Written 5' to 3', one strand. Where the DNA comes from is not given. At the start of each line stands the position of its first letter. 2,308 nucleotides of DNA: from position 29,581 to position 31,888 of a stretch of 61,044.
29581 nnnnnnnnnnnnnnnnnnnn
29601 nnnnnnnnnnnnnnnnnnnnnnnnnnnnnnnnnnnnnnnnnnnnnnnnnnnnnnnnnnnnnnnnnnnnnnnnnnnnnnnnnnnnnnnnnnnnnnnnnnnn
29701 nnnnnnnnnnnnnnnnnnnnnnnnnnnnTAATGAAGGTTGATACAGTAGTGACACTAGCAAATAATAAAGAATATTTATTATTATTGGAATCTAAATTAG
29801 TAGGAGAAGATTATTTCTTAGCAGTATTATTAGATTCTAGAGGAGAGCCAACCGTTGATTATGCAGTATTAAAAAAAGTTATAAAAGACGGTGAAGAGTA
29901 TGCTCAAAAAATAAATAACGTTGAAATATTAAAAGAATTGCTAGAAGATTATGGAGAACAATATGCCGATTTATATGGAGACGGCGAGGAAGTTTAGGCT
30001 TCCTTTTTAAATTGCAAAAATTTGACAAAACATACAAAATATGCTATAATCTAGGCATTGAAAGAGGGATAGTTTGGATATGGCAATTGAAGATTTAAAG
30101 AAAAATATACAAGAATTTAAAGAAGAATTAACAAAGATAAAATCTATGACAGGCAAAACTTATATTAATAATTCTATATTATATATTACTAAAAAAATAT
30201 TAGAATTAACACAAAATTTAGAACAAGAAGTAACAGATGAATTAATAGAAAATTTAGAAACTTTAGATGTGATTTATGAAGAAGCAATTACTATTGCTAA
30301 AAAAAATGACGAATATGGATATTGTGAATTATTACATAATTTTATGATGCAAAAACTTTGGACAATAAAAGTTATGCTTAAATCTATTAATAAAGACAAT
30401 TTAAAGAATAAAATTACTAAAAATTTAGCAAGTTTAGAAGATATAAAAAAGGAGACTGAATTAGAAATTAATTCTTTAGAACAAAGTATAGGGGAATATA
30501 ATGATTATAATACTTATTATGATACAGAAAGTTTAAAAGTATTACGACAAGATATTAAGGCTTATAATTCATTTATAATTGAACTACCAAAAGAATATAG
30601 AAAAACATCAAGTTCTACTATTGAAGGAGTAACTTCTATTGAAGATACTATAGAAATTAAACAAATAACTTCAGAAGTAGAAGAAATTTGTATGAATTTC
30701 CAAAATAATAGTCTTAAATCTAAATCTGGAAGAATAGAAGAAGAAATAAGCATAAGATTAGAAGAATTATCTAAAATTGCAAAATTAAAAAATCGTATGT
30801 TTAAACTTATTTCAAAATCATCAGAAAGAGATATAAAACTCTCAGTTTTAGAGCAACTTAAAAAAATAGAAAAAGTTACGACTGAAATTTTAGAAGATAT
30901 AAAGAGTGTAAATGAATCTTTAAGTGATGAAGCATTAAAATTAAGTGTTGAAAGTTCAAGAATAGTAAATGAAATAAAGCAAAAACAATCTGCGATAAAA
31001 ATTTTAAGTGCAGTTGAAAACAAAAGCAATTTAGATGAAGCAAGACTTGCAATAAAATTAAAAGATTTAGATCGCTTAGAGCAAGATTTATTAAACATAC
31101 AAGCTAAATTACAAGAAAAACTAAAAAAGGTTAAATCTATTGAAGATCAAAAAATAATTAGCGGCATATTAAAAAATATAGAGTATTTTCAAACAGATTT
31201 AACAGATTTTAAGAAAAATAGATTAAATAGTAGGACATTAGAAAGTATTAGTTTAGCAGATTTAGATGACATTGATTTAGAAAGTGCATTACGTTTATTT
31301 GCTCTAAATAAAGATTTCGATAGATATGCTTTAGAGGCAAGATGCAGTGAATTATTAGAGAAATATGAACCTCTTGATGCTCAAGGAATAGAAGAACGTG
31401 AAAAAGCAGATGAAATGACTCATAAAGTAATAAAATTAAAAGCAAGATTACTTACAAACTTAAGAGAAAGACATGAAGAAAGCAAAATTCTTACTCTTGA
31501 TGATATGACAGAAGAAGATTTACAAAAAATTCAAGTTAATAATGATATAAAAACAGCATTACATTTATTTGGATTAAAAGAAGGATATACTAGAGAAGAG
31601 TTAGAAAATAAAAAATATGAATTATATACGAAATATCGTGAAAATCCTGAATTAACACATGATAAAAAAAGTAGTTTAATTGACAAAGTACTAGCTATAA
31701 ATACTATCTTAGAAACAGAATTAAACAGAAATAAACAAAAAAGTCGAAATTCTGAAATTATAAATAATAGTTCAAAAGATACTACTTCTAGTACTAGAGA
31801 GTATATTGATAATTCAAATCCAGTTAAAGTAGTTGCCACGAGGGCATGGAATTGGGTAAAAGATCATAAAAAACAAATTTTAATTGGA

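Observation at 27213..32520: Tandemly duplicated module of a giant coiled-coil membrane protein plus a small DUF1292-like partner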

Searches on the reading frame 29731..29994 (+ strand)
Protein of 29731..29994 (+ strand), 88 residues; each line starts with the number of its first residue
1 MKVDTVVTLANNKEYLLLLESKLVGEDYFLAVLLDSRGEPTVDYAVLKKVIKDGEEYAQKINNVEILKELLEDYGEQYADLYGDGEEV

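Call 4: search_protein_families(library=pfam, proteins=[window:29731-29994:+], max_evalue=0.1)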
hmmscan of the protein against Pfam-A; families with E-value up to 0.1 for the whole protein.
window:29731-29994:+ (88 aa): 1 family
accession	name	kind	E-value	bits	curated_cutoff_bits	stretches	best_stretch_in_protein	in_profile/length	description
PF10112.14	Halogen_Hydrol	-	0.081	13.3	29.8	1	27-82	121-177/191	5-bromo-4-chloroindolyl phosphate hydrolysis protein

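Call 7: search_protein_families(library=ncbifam, proteins=[window:29731-29994:+], max_evalue=0.1)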
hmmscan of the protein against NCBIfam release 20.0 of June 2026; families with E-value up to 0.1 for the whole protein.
window:29731-29994:+ (88 aa): 2 families
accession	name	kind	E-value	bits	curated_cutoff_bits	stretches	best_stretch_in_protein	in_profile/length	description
TIGR01848.1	PHA_reg_PhaR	equivalog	0.0099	16.3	109.45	1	32-79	36-83/107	polyhydroxyalkanoate synthesis repressor PhaR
NF042930.1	EF0163_fam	equivalog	0.031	13.8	65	0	7-36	122-151/165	EF0163 family protein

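Call 8: search_protein_families(library=padloc, proteins=[window:29731-29994:+], max_evalue=0.1)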
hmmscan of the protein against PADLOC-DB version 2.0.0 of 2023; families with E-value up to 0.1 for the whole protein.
window:29731-29994:+ (88 aa): 0 families

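Call 39: search_protein_families(library=pfam, alignment_id=A5, max_evalue=10)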
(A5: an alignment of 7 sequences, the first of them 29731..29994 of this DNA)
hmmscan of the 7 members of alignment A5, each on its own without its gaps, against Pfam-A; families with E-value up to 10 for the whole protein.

A. member 1, window:29731-29994:+ (88 aa): 2 families
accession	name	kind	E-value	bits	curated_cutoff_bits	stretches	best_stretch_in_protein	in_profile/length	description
PF10112.14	Halogen_Hydrol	-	0.081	13.3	29.8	1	27-82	121-177/191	5-bromo-4-chloroindolyl phosphate hydrolysis protein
PF14639.11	YqgF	-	0.18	12.1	35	1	25-73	17-61/150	Holliday-junction resolvase-like of SPT6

B. families by the number of members that match (of 7 scanned): 8 families
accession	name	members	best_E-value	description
PF25251.1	DUF7853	2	0.035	Family of unknown function (DUF7853)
PF06289.16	FlbD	1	0.016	Flagellar and Swarming motility proteins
PF20822.2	Cmr2_hel_dom1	1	0.049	CRISPR RNA silencing complex Cmr2 subunit, first helical domain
PF08165.16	FerA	1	0.055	FerA (NUC095) domain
PF10112.14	Halogen_Hydrol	1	0.081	5-bromo-4-chloroindolyl phosphate hydrolysis protein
PF24524.1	DUF7596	1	0.084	Domain of unknown function (DUF7596)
PF15059.11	Speriolin_C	1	0.14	Speriolin C-terminus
PF14639.11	YqgF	1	0.18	Holliday-junction resolvase-like of SPT6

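Call 40: search_solved_structures(query=A5, max_evalue=10, show_alignments=2)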
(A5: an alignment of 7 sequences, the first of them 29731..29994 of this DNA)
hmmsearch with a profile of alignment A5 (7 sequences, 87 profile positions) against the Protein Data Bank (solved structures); distinct sequences matched with E-value up to 10: 7.
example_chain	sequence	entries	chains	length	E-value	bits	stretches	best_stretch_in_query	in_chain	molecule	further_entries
8q5m_A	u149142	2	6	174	0.2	15.1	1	20-64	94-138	Restriction endonuclease (Eco15I)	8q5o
4hhd_A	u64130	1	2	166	0.45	13.9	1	25-61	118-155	Phototropin-1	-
6m3p_A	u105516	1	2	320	0.48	13.9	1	25-79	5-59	Spectrin beta chain, non-erythrocytic 1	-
2mrk_A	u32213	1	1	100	0.49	13.8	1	8-77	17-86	Tyrosine-protein kinase Fyn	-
3uf4_A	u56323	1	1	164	0.71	13.3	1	8-79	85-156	Tyrosine-protein kinase Fyn, Isoform 2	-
5e37_A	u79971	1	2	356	0.76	13.2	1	18-79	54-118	EF-Hand domain-containing thioredoxin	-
9e5c_1c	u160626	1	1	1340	6.6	10.2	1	14-65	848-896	CMF5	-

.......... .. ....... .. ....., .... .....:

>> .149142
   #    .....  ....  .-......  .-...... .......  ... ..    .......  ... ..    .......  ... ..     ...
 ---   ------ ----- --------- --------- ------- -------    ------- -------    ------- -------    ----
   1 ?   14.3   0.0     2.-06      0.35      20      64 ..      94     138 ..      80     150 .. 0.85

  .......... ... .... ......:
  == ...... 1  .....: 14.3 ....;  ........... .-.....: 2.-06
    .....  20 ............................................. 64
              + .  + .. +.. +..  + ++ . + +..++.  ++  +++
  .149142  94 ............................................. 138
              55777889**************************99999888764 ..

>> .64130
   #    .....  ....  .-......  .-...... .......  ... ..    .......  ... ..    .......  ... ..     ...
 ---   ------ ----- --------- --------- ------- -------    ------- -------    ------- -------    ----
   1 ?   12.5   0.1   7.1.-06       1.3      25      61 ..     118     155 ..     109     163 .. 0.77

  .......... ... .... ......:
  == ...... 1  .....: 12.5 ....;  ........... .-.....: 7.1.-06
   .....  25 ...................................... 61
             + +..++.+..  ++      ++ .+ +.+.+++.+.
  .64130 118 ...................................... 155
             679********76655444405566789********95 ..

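Call 42: find_related_loci(query=A5, collection=viral_contigs, flank=8000)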
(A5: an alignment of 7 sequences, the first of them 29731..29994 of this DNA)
Query A5 (88 aa) in viral_contigs; peptide patterns used: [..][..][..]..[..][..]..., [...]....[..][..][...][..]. (x = any residue, [..] = any of these).
25 stretches matched a pattern, but none encodes a relative of the query by tblastn (E <= 1e-3).

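Call 45: find_related_loci(query=A6, collection=metagenome_contigs, flank=8000)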
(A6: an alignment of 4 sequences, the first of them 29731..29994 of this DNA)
Query A6 (88 aa) in metagenome_contigs; peptide patterns used: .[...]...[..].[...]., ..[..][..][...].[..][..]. (x = any residue, [..] = any of these).
159 stretches matched a pattern; 1 encode a relative of the query (tblastn E <= 1e-3); 1 distinct loci.
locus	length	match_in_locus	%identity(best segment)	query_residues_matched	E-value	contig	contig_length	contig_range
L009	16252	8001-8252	69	1-84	3e-26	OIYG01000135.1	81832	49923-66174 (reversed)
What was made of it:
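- Tried and rejected: A 4-sequence alignment gave one locus (call 45).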

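Call 56: search_protein_families(library=pfam, proteins=[L009:12876-13118:+, L009:13170-14690:+, L009:5606-5968:+, L009:5971-6267:+], max_evalue=10)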
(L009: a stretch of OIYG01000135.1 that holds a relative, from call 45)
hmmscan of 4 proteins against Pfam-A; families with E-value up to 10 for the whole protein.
L009:12876-13118:+ (81 aa): 0 families

L009:13170-14690:+ (507 aa): 1 family
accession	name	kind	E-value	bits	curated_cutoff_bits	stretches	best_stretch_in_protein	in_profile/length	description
PF05887.16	Trypan_PARP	-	2.7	8.4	100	1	229-281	60-115/134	Procyclic acidic repetitive protein (PARP)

L009:5606-5968:+ (121 aa): 2 families
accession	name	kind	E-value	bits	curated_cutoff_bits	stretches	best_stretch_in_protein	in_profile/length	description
PF04849.18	HAP1_N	-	0.017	14.8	33.9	1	10-96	213-297/307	HAP1 N-terminal conserved region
PF14282.11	FlxA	-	1.2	9.7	26.3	1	6-69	18-77/101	FlxA-like protein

L009:5971-6267:+ (99 aa): 0 families

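Call 58: list_cluster_members(proteins=[window:29731-29994:+, L003:2163-2429:+, L004:10768-11016:+, L005:4793-5053:+, L006:4911-5162:+, L007:3244-3486:+, L008:10818-11087:+, L009:8001-8252:+, L007:695-3241:+, L004:8978-10756:+])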
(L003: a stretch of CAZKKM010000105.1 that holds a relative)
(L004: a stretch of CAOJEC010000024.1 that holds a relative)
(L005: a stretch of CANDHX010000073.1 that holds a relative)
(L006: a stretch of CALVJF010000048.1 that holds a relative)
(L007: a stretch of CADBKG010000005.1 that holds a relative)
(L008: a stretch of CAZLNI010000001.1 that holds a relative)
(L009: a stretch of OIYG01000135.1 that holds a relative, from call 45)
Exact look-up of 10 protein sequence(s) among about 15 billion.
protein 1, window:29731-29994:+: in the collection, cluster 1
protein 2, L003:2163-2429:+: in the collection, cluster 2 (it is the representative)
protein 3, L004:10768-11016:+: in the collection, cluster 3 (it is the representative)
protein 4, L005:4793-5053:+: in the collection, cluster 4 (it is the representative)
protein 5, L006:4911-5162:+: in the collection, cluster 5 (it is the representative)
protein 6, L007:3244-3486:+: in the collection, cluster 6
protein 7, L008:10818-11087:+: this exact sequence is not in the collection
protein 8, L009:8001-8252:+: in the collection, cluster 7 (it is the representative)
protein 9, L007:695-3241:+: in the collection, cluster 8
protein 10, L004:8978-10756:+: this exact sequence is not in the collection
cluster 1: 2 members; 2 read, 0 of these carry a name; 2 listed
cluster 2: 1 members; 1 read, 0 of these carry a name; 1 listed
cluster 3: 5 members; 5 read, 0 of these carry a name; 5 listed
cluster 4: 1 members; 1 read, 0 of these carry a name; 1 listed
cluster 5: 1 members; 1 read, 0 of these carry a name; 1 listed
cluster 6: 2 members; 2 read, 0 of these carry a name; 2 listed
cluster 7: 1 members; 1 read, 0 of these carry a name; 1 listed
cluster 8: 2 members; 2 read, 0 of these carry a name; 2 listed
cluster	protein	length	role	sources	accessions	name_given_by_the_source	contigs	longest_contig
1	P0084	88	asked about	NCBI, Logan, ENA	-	-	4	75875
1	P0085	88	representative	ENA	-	-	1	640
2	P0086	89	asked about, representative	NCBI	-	-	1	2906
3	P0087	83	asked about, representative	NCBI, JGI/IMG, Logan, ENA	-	-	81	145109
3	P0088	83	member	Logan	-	-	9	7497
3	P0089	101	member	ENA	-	-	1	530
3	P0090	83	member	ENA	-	-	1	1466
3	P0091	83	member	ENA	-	-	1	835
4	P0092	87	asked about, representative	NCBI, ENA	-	-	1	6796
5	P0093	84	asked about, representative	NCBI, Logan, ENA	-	-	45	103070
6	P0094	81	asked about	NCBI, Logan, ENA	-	-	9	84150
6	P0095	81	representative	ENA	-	-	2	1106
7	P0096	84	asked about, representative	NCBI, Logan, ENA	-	-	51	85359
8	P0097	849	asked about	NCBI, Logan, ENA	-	-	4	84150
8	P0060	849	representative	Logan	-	-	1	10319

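Call 67: predict_structure(alignment_id=A8)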
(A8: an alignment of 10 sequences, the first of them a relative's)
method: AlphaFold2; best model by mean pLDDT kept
length: 88 residues; sequences in the alignment: 10
mean_pLDDT: 84.8   pTM: 0.71
mean pLDDT of the five models: 84.8, 83.7, 83.2, 80.6, 78.1
residues with pLDDT >= 90: 40; 70-90: 39; 50-70: 6; < 50: 3
segments of 3 or more residues with pLDDT < 50: 86-88
pLDDT, mean of each block of 10 residues (from residue 1): 86 91 88 92 92 87 90 80 51
secondary structure, 60 per line:
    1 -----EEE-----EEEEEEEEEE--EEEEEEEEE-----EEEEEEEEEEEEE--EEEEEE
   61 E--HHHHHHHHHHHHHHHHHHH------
elements in order: E6-8 E14-23 E26-34 E40-52 E55-61 H64-82

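Call 69: fold_search(model_id=the predicted structure, library=pdb)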
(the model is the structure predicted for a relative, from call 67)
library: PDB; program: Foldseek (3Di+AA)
matches with E <= 10: 554; with E <= 0.001: 0
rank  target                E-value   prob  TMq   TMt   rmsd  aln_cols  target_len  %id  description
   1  3uid_A                8.3e-02  0.35  0.23  0.15   8.9        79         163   18  Crystal Structure of Protein Ms6760 from Mycobacterium smegmatis (released 2011-11-23)
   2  4kvh                  3.5e-01  0.87  0.39  0.32   4.0        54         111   13  Crystal structure of ketosteroid isomerase fold protein Hmuk_0747 (released 2013-06-12)
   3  4u17_A                3.9e-01  0.18  0.25  0.23  12.5        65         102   18  Swapped dimer of the human Fyn-SH2 domain (released 2015-07-29)
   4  6d34_B                4.6e-01  0.57  0.35  0.26   8.0        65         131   14  Apo Crystal Structure of TerC, a Terfestatin Biosynthesis Enzyme (released 2018-06-13)
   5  4ebr_A                5.5e-01  0.35  0.31  0.21   8.0        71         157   15  Crystal structure of Autophagic E2, Atg10 (released 2012-10-03)
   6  3nm7_A                5.8e-01  0.28  0.27  0.28  10.5        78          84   17  Crystal Structure of Borrelia burgdorferi Pur-alpha (released 2010-10-06)
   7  8s9i_A                6.1e-01  0.11  0.23  0.07  12.8       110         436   12  Crystal structure of the gp32 C-terminal peptide/Dda/dT8 (released 2023-06-28)
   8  6d34_A                6.8e-01  0.47  0.35  0.25   8.0        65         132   14  Apo Crystal Structure of TerC, a Terfestatin Biosynthesis Enzyme (released 2018-06-13)
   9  9iqd_A                6.8e-01  0.38  0.30  0.24   5.9        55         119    9  Apo-MicM,homologous of AkaM, SnoaL-like protein (released 2025-07-16)
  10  2b5n_C                7.2e-01  0.16  0.20  0.07  11.1        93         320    9  Crystal Structure of the DDB1 BPB Domain (released 2006-02-28)
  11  8bn3_eI               7.2e-01  0.15  0.27  0.19  19.1       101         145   12  Yeast 80S, ES7s delta, eIF5A, Stm1 containing (released 2024-01-10)
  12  3bga_B                7.6e-01  0.44  0.34  0.04   7.9        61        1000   15  Crystal structure of beta-galactosidase from Bacteroides thetaiotaomicron VPI-5482 (released 2007-12-11)
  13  9qzd_A                8.1e-01  0.41  0.35  0.27   8.0        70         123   13  de novo NTF2-like protein (released 2025-10-22)
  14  6wf4                  8.5e-01  0.44  0.36  0.27   8.1        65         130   14  Crystal Structure of TerC Co-crystallized with Polyporic Acid (released 2021-04-07)
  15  4u17_C                8.5e-01  0.10  0.24  0.22  11.7        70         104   18  Swapped dimer of the human Fyn-SH2 domain (released 2015-07-29)
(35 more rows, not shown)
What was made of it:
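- On DUF1292 (PF06949): Foldseek against the PDB gave a best E of 0.083 for the partner model (call 69).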

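Call 74: search_protein_families(library=phrogs, proteins=[window:29731-29994:+], max_evalue=0.01)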
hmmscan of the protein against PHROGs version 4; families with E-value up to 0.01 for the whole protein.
window:29731-29994:+ (88 aa): 0 families
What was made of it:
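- On Phage- or plasmid-borne genes: IMG/VR gave none (call 42), and PHROGs gave none (call 74).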

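Call 77: fold_search(model_id=the predicted structure, library=viral)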
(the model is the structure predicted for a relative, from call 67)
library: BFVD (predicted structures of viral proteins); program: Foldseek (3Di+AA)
matches with E <= 10: 1098; with E <= 0.001: 0
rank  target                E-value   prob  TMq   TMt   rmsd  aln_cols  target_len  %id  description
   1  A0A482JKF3            4.4e-02  0.72  0.28  0.28  11.5        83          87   29  Uncharacterized protein [Shigella phage Silverhawkium]
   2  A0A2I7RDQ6            5.2e-02  1.00  0.52  0.44   3.2        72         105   15  (no name in the UniProt tables at hand)
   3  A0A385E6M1            7.7e-02  0.72  0.34  0.34   9.6        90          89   16  (no name in the UniProt tables at hand)
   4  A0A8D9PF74            1.4e-01  0.41  0.26  0.29  12.7        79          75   11  (no name in the UniProt tables at hand)
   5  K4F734                1.5e-01  0.90  0.46  0.45  13.1        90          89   13  Uncharacterized protein [Cronobacter phage vB_CsaM_GAP32]
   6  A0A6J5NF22            1.5e-01  0.57  0.28  0.30  11.2        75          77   12  Uncharacterized protein [uncultured Caudovirales phage]
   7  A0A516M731            1.8e-01  0.47  0.28  0.34   6.5        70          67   14  (no name in the UniProt tables at hand)
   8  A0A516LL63            1.8e-01  0.47  0.31  0.30  10.0        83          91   14  (no name in the UniProt tables at hand)
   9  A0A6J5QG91            1.9e-01  0.96  0.45  0.35   7.7        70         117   16  Uncharacterized protein [uncultured Caudovirales phage]
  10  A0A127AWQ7            2.0e-01  0.98  0.59  0.52   5.2        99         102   10  Uncharacterized protein [Bacillus phage SP-15]
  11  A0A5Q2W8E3            2.0e-01  0.94  0.43  0.41   6.0        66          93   21  (no name in the UniProt tables at hand)
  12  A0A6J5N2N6            2.0e-01  0.51  0.30  0.22   6.8        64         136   25  Uncharacterized protein [uncultured Caudovirales phage]
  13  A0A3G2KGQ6            2.1e-01  0.72  0.33  0.06  11.0        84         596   13  VIP2-like toxin [Mycobacterium phage KandZ]
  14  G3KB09                2.1e-01  0.44  0.28  0.12  11.7        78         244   15  (no name in the UniProt tables at hand)
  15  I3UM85                2.2e-01  0.90  0.43  0.52   6.9        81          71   12  Uncharacterized protein [Colwellia phage 9A]
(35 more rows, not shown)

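Call 85: search_dna_similar(query=window:29731-29994:+, collection=plasmids, mode=protein, max_evalue=0.01, max_rows=10)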
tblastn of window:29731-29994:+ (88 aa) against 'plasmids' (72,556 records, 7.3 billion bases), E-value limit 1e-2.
No match.

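Call 87: search_dna_similar(query=window:29731-29994:+, collection=phages, mode=protein, max_evalue=0.01, max_rows=10)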
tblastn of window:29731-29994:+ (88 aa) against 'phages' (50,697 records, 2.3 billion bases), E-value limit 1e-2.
No match.

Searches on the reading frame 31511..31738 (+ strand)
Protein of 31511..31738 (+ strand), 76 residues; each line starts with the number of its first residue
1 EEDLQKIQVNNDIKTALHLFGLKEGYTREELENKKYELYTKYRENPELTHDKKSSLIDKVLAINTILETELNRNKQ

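Call 56: search_protein_families(library=pfam, proteins=[window:31511-31738:+], max_evalue=10)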
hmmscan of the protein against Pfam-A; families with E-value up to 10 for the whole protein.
window:31511-31738:+ (76 aa): 1 family
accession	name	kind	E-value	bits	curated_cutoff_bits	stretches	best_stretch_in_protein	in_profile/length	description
PF12685.13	SpoIIIAH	-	0.062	13.7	30.6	1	27-71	90-134/191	SpoIIIAH-like protein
